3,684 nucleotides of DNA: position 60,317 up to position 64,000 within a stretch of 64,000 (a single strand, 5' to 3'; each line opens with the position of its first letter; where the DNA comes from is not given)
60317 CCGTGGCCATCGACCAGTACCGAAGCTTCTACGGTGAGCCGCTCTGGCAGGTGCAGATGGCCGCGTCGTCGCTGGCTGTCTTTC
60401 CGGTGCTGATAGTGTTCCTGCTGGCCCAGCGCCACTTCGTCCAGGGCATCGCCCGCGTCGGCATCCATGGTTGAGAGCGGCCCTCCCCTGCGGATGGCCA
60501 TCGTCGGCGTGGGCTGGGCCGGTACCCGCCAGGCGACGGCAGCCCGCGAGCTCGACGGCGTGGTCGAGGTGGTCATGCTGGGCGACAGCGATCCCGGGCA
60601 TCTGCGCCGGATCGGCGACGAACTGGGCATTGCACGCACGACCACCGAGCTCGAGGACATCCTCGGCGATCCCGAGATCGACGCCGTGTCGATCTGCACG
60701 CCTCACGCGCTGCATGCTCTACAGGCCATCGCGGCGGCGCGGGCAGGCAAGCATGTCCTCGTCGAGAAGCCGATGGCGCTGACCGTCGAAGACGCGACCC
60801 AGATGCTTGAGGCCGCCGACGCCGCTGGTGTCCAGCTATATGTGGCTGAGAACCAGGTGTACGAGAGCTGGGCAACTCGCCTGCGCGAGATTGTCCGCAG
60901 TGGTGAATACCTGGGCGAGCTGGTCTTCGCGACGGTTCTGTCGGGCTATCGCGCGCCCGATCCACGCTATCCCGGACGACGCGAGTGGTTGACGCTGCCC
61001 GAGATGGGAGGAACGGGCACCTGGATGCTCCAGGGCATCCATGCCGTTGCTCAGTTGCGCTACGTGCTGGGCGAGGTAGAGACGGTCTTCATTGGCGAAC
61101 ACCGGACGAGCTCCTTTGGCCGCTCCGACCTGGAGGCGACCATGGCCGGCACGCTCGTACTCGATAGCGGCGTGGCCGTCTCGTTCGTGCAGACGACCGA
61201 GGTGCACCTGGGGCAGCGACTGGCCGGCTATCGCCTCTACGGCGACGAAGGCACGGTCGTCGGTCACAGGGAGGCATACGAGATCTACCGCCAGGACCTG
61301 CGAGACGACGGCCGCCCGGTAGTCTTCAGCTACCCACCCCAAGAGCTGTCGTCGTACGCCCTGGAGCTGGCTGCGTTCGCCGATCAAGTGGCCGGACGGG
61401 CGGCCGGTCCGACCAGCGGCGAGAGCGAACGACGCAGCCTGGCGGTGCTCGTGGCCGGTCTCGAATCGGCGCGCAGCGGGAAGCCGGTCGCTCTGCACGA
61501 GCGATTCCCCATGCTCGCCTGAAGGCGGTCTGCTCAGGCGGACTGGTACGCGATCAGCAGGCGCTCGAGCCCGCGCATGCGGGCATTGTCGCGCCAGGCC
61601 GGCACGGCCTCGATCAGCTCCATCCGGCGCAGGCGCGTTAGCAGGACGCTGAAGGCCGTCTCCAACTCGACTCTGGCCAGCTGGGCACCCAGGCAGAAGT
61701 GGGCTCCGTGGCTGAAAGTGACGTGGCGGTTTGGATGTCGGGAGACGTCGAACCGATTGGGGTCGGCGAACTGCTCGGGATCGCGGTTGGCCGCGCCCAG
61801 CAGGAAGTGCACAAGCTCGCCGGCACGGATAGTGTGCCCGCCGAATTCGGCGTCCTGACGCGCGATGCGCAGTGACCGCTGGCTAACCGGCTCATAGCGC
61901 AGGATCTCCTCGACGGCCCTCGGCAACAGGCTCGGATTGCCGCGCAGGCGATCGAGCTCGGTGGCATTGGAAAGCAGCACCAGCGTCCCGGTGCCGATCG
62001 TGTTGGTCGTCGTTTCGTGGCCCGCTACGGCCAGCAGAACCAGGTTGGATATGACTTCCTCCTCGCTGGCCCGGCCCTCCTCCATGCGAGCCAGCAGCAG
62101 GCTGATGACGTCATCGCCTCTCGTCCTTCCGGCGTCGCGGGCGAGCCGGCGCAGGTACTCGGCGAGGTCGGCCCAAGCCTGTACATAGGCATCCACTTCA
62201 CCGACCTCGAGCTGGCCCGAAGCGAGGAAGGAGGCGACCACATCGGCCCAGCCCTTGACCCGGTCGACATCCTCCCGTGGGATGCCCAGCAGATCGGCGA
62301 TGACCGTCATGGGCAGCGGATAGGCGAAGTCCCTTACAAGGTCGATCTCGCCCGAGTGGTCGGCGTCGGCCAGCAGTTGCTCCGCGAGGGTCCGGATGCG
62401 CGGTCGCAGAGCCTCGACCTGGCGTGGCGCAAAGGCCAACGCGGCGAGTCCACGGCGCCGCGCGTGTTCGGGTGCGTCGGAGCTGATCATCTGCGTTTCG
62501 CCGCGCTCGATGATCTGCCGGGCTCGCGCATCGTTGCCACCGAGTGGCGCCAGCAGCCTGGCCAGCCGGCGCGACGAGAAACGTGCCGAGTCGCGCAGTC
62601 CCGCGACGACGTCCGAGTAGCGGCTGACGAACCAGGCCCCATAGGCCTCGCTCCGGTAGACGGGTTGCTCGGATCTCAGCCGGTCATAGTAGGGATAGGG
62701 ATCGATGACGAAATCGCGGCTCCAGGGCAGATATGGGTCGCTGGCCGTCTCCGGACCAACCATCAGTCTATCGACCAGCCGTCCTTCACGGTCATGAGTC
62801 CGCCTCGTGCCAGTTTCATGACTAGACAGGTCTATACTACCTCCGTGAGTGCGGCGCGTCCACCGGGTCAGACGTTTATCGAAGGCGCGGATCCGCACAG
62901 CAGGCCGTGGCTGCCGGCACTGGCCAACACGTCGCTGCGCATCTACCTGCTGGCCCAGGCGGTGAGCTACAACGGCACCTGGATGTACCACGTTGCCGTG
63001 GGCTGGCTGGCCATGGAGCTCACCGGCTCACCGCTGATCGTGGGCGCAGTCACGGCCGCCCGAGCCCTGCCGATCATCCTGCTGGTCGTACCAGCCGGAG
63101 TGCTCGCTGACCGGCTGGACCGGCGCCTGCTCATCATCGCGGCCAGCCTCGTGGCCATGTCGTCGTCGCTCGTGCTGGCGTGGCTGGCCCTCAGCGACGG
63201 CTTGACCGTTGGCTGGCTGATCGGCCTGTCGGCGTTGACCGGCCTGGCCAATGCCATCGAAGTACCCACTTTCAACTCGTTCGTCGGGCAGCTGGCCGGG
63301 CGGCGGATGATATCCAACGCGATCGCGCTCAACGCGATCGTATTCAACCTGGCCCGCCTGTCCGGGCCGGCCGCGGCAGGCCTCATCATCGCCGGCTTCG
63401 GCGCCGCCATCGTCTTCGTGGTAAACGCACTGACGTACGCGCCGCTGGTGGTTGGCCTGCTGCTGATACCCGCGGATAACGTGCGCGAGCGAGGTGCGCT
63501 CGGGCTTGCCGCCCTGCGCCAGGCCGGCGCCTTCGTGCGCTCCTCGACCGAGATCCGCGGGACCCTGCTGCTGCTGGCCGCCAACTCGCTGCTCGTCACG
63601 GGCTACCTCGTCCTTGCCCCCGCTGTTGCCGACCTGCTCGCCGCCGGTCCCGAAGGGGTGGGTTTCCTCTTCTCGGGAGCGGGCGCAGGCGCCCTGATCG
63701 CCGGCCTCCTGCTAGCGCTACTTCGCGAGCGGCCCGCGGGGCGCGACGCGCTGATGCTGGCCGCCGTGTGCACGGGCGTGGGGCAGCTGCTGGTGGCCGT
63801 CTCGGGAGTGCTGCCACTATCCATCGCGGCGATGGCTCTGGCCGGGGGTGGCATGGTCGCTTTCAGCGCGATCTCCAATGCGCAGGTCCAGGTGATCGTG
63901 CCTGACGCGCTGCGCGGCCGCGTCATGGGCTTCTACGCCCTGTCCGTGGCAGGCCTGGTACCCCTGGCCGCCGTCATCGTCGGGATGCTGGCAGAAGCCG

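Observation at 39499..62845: Six related GT-N-TA-N-AC operators tie a locus of more than 24 kb into one HutC-type regulon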

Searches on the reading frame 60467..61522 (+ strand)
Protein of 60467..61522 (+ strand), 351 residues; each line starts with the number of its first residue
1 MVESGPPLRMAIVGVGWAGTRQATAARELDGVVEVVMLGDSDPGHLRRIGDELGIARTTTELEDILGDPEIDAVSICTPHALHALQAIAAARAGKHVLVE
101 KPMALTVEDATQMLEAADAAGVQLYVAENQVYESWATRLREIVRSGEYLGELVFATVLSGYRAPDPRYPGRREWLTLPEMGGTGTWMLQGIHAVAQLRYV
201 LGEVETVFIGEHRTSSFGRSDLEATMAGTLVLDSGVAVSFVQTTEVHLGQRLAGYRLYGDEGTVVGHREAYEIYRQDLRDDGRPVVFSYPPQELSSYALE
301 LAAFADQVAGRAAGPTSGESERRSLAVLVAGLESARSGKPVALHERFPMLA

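Call 7: search_protein_families(library=pfam, proteins=[window:60467-61522:+])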
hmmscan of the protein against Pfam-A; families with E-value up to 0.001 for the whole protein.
window:60467-61522:+ (351 aa): 4 families
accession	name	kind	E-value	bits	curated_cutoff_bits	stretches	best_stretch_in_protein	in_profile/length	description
PF01408.29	GFO_IDH_MocA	-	3.9e-28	99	24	1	8-127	1-119/120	Oxidoreductase family, NAD-binding Rossmann fold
PF22725.1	GFO_IDH_MocA_C3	-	6.8e-14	52.4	27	1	138-264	3-123/124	GFO/IDH/MocA C-terminal domain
PF02894.22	GFO_IDH_MocA_C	-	1.1e-11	45.4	22.9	1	149-343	9-218/218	Oxidoreductase family, C-terminal alpha/beta domain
PF03447.22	NAD_binding_3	-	4e-06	28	24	1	31-126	20-115/116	Homoserine dehydrogenase, NAD binding domain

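Call 27: find_encoding_contigs(protein=window:60467-61522:+, flank=10000, max_places=2)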
Protein window:60467-61522:+ (351 aa): 2 contigs read that carry it; 2 places shown.
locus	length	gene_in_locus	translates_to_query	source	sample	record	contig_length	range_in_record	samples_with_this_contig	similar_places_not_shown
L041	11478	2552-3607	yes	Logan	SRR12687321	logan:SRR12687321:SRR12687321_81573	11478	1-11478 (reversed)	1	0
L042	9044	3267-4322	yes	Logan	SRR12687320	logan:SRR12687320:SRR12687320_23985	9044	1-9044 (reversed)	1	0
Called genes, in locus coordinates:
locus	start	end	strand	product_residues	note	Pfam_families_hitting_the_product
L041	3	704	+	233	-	?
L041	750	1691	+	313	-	PF00528:BPD_transp_1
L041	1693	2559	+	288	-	PF00528:BPD_transp_1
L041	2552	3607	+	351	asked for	PF01408:GFO_IDH_MocA, PF03447:NAD_binding_3 (weak), PF02894:GFO_IDH_MocA_C, PF22725:GFO_IDH_MocA_C3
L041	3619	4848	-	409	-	PF00067:p450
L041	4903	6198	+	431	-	PF05977:MFS_3, PF07690:MFS_1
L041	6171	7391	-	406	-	PF00890:FAD_binding_2 (weak), PF01266:DAO, PF01494:FAD_binding_3 (weak), PF13450:NAD_binding_8 (faint)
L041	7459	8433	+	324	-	PF02826:2-Hacid_dh_C, PF03446:NAD_binding_2, PF03807:F420_oxidored, PF14833:NAD_binding_11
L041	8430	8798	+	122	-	PF00190:Cupin_1, PF07883:Cupin_2, PF02311:AraC_binding (weak)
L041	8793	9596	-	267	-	PF13483:Lactamase_B_3, PF00753:Lactamase_B, PF12706:Lactamase_B_2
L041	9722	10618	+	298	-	PF02558:ApbA, PF08546:ApbA_C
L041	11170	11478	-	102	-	?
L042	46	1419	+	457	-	PF01547:SBP_bac_1, PF13416:SBP_bac_8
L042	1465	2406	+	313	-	PF00528:BPD_transp_1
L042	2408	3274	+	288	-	PF00528:BPD_transp_1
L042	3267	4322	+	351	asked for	PF01408:GFO_IDH_MocA, PF03447:NAD_binding_3 (weak), PF02894:GFO_IDH_MocA_C, PF22725:GFO_IDH_MocA_C3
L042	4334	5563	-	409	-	PF00067:p450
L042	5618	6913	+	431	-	PF05977:MFS_3, PF07690:MFS_1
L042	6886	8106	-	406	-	PF00890:FAD_binding_2 (weak), PF01266:DAO, PF01494:FAD_binding_3 (weak), PF13450:NAD_binding_8 (faint)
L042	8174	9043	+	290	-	?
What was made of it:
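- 57246..61522 (+): ABC transporter 2 (binding protein and two permeases) plus a GFO/IDH/MocA oxidoreductase. Gene calls on the identical contigs L041 and L042 (call 27).
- Tried and rejected: The GFO gene was used instead (call 27).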

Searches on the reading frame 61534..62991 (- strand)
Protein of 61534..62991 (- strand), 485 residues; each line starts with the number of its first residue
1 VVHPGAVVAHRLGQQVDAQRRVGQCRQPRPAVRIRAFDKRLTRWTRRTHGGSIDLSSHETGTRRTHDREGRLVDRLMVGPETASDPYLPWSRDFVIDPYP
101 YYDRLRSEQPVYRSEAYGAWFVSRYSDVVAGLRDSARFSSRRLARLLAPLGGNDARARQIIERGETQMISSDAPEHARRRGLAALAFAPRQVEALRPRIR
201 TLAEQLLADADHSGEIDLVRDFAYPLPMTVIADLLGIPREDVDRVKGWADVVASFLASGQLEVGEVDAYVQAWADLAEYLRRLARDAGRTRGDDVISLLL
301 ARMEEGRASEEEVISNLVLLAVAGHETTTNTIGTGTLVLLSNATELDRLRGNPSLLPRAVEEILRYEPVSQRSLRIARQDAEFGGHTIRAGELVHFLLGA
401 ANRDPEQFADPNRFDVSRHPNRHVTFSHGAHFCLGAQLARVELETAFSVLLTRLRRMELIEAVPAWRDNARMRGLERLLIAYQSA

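Call 7: search_protein_families(library=pfam, proteins=[window:61534-62991:-])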
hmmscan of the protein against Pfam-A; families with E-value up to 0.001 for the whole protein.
window:61534-62991:- (485 aa): 1 family
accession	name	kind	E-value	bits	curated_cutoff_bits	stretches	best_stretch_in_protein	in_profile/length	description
PF00067.27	p450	-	5.8e-27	95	22.8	1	283-454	223-432/462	Cytochrome P450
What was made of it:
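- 61534..62763 (-): Cytochrome P450, 409 aa. Pfam p450 (call 7).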

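Call 26: find_encoding_contigs(protein=window:61534-62820:-, flank=10000, max_places=2)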
Protein window:61534-62820:- (428 aa): no gene with exactly this product is on record in the collection.
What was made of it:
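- Tried and rejected: My first guess at the P450 start codon (62820) was wrong, and the look-up failed (call 26).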

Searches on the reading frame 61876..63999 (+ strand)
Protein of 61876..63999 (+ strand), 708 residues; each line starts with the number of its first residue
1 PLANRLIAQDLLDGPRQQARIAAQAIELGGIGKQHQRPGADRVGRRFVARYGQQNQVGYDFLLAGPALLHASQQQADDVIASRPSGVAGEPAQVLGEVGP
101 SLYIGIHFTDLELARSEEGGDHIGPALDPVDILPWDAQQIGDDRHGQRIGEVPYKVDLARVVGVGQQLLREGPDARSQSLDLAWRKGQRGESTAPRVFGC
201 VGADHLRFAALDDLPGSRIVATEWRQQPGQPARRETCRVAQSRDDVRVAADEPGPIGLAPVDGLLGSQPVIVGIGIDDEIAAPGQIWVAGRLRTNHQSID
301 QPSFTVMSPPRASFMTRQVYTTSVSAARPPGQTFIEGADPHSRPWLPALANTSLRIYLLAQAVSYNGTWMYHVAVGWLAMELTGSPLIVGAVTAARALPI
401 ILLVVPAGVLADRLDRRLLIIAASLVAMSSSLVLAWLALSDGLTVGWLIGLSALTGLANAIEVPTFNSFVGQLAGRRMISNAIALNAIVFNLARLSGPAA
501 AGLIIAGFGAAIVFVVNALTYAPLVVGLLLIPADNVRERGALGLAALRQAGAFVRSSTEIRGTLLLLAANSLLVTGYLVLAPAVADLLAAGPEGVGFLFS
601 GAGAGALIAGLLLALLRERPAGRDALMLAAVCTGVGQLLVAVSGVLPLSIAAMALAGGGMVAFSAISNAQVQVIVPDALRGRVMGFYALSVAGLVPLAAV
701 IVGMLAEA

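Call 7: search_protein_families(library=pfam, proteins=[window:61876-63999:+])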
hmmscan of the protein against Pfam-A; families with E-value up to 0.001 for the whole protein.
window:61876-63999:+ (708 aa): 2 families
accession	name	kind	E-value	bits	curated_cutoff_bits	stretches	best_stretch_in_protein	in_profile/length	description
PF05977.19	MFS_3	-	1.4e-51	176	27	1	347-707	6-368/524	Transmembrane secretion effector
PF07690.21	MFS_1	-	3.2e-25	89.2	33.4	1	358-694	2-341/347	Major Facilitator Superfamily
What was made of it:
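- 62818..64000 (+): MFS_3 transporter gene, which runs off the window end (431 aa on L041). Pfam MFS_3 (call 7).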
